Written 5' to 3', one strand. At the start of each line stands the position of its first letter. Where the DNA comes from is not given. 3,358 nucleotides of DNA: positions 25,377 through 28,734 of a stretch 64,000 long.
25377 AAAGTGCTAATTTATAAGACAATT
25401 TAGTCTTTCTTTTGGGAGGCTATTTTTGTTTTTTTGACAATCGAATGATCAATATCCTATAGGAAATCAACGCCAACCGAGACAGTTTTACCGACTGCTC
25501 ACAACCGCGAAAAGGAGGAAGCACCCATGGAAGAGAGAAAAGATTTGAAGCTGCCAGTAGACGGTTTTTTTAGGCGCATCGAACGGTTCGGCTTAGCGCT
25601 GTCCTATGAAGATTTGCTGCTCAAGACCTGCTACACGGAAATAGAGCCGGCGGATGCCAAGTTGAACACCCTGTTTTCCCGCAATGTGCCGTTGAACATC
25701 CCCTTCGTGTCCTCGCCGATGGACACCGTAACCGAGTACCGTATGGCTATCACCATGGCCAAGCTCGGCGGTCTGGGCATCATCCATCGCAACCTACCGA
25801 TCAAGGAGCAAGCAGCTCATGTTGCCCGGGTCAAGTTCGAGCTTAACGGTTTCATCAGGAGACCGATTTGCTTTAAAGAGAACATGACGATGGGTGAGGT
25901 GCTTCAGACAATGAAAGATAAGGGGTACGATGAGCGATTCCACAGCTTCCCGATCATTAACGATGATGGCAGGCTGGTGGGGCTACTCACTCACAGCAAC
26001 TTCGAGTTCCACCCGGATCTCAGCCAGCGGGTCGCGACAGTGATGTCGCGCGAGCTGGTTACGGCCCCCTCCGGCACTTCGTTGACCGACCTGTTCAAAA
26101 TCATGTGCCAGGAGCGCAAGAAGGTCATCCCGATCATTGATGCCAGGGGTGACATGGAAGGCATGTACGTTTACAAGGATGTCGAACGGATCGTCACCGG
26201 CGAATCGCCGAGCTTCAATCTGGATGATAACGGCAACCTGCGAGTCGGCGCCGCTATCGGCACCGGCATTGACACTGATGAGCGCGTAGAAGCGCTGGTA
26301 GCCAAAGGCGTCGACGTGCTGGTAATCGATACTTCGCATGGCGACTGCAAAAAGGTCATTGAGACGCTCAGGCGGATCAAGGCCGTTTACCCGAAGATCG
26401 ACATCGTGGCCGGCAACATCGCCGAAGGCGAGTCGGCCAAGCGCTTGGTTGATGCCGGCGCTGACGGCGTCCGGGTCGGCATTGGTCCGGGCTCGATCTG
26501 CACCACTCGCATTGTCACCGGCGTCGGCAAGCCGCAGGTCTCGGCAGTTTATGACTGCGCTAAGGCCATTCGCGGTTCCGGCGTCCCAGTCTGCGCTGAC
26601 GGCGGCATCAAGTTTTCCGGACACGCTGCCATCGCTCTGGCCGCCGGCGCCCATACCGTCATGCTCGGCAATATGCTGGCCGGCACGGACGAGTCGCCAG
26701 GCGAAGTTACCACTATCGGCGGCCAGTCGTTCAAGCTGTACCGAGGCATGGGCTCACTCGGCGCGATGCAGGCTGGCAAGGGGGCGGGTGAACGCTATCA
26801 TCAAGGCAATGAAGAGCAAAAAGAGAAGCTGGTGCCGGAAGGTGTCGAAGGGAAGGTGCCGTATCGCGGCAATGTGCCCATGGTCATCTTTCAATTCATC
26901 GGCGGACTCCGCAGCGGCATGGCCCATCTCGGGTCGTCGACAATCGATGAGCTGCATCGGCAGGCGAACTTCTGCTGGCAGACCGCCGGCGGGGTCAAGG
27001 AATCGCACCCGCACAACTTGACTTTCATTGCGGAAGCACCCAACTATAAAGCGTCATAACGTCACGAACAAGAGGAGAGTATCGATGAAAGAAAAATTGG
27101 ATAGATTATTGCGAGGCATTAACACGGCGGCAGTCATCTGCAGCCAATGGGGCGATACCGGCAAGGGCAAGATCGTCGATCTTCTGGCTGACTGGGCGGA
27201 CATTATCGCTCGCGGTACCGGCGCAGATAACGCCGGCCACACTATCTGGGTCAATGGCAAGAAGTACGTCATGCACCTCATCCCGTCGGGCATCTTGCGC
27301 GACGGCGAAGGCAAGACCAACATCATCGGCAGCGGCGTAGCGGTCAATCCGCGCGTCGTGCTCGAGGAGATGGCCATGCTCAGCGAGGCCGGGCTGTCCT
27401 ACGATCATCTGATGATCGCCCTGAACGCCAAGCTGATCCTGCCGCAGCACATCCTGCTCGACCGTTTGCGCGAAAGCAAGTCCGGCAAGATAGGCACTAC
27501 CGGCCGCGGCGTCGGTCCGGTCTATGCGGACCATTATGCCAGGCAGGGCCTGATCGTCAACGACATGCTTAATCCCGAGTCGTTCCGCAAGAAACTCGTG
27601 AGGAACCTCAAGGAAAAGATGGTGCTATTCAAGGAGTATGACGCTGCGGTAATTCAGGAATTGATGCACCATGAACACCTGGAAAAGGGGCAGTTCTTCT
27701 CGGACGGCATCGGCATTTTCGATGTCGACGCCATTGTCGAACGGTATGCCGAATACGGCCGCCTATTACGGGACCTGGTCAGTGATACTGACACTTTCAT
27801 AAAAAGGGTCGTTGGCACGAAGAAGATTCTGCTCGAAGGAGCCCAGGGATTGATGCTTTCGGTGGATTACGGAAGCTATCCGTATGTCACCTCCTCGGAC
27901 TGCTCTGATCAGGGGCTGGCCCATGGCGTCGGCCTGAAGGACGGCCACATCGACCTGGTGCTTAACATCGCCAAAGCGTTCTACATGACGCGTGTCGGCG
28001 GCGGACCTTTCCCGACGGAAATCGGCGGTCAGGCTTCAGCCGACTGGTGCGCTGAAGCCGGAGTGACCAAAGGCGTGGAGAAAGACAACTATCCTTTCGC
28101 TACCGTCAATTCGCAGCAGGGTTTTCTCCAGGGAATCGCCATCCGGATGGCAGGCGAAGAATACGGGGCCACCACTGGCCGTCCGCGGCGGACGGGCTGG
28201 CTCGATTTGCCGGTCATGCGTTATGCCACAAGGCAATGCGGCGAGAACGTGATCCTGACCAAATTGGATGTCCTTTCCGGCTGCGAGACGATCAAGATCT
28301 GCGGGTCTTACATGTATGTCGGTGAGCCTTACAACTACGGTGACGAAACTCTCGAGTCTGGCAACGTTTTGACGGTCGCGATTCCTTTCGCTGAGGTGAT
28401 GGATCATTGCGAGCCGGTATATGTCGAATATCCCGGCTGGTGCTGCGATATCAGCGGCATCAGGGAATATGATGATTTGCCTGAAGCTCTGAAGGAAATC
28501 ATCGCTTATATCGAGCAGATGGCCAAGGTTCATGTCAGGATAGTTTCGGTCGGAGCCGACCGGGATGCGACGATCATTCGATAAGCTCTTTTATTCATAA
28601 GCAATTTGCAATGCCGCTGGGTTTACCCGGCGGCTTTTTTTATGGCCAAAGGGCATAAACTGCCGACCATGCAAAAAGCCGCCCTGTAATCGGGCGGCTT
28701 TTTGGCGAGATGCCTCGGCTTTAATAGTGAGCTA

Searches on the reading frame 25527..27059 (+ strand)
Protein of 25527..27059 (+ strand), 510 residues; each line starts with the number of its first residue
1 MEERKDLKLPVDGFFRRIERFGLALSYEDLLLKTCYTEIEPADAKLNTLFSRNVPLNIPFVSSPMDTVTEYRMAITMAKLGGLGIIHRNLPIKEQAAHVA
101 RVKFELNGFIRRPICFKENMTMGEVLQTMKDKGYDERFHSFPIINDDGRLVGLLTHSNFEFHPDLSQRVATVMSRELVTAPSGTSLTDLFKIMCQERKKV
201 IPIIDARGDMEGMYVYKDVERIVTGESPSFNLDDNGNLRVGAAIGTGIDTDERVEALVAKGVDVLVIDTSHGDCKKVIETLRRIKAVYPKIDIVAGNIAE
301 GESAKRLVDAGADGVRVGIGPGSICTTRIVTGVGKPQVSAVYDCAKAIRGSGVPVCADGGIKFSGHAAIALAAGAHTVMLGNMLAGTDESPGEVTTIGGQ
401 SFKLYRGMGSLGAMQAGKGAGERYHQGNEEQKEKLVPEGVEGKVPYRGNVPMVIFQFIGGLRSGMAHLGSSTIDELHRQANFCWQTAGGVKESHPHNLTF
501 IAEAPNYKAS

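Call 10: search_protein_families(library=pfam, proteins=[window:25527-27059:+], max_evalue=0.001)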
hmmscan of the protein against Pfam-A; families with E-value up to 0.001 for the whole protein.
window:25527-27059:+ (510 aa): 5 families
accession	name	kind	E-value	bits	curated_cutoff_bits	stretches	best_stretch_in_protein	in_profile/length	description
PF00478.31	IMPDH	-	5.3e-142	473.3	25.6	1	24-496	1-345/345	IMP dehydrogenase / GMP reductase domain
PF00571.33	CBS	-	2.3e-15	57.1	24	1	111-157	7-49/57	CBS domain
PF03060.21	NMO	-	6.1e-06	26.3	28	1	237-393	89-234/331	Nitronate monooxygenase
PF01070.24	FMN_dh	-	8.3e-05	22.2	24.9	1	291-383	219-304/350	FMN-dependent dehydrogenase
PF00977.27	His_biosynth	-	0.00026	20.9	23.6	0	241-295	75-132/228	Histidine biosynthesis protein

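Call 53: find_homologous_proteins(query=window:25527-27059:+, max_evalue=1e-50)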
Query window:25527-27059:+ (510 aa): 8000 proteins with E <= 1e-50 among 8000 candidates; the best 120 are listed.
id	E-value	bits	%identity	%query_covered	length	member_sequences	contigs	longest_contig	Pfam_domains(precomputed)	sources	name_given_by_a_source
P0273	0.0e+0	1157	100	100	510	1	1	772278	PF00478.32,PF03060.22,PF00571.34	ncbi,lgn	-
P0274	3.2e-194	665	60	98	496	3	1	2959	PF01070.25,PF00478.32,PF03060.22,PF00571.34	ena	-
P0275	6.8e-194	664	59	98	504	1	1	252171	PF01070.25,PF00478.32,PF03060.22,PF00571.34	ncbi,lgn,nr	ncbi:IMP dehydrogenase [Candidatus Falkowbacteria bacterium]|nr:IMP dehydrogenase [Candidatus Falkow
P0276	1.5e-192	659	60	97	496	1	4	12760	PF01070.25,PF00478.32,PF03060.22,PF00571.34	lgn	-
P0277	2.3e-192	659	60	97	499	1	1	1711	PF01070.25,PF00478.32,PF03060.22,PF00571.34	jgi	jgi:IMP dehydrogenase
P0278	2.9e-189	648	60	97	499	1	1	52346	PF01070.25,PF00478.32,PF03060.22,PF00571.34,PF01645.24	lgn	-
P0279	1.4e-187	643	57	98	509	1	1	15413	PF01070.25,PF00478.32,PF03060.22,PF00571.34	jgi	jgi:IMP dehydrogenase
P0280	3.7e-186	638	58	97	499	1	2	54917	PF01070.25,PF00478.32,PF03060.22,PF00571.34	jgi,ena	jgi:IMP dehydrogenase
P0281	2.0e-183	629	57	99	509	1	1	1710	PF01070.25,PF00478.32,PF03060.22,PF00571.34,PF01645.24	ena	-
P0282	2.2e-183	629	57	99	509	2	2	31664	PF01070.25,PF00478.32,PF03060.22,PF00571.34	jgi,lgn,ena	-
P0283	4.7e-183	628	57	98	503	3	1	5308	PF01070.25,PF00478.32,PF03060.22,PF00571.34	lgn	-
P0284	5.2e-183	628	58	97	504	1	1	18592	PF01070.25,PF00478.32,PF03060.22,PF00571.34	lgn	-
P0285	5.9e-183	628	56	99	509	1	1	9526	PF01070.25,PF00478.32,PF03060.22,PF00571.34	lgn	-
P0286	1.3e-182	627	57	99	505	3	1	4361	PF01070.25,PF00478.32,PF03060.22,PF00571.34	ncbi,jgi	jgi:IMP dehydrogenase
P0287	2.1e-182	626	57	97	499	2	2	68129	PF01070.25,PF00478.32,PF03060.22,PF00571.34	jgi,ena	jgi:IMP dehydrogenase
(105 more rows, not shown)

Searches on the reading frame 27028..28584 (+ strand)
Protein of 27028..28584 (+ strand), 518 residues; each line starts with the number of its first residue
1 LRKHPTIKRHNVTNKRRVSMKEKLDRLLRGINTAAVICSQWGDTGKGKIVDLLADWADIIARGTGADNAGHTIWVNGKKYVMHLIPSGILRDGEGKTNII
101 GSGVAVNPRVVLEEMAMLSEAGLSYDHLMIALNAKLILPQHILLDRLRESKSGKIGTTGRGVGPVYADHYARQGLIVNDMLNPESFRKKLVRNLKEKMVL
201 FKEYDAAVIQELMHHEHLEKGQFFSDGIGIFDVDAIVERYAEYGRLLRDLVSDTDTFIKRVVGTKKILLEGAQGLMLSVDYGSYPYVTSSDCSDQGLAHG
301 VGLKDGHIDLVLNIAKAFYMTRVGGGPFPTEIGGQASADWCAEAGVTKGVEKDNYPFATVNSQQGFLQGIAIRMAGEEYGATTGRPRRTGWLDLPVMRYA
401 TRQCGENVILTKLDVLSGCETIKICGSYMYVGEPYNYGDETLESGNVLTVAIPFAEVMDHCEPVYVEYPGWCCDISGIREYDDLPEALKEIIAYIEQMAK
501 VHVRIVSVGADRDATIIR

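Call 10: search_protein_families(library=pfam, proteins=[window:27028-28584:+], max_evalue=0.001)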
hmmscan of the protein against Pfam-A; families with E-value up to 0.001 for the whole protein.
window:27028-28584:+ (518 aa): 1 family
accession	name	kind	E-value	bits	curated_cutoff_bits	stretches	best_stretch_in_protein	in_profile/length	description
PF00709.27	Adenylsucc_synt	-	5e-132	441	27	1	36-516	2-416/416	Adenylosuccinate synthetase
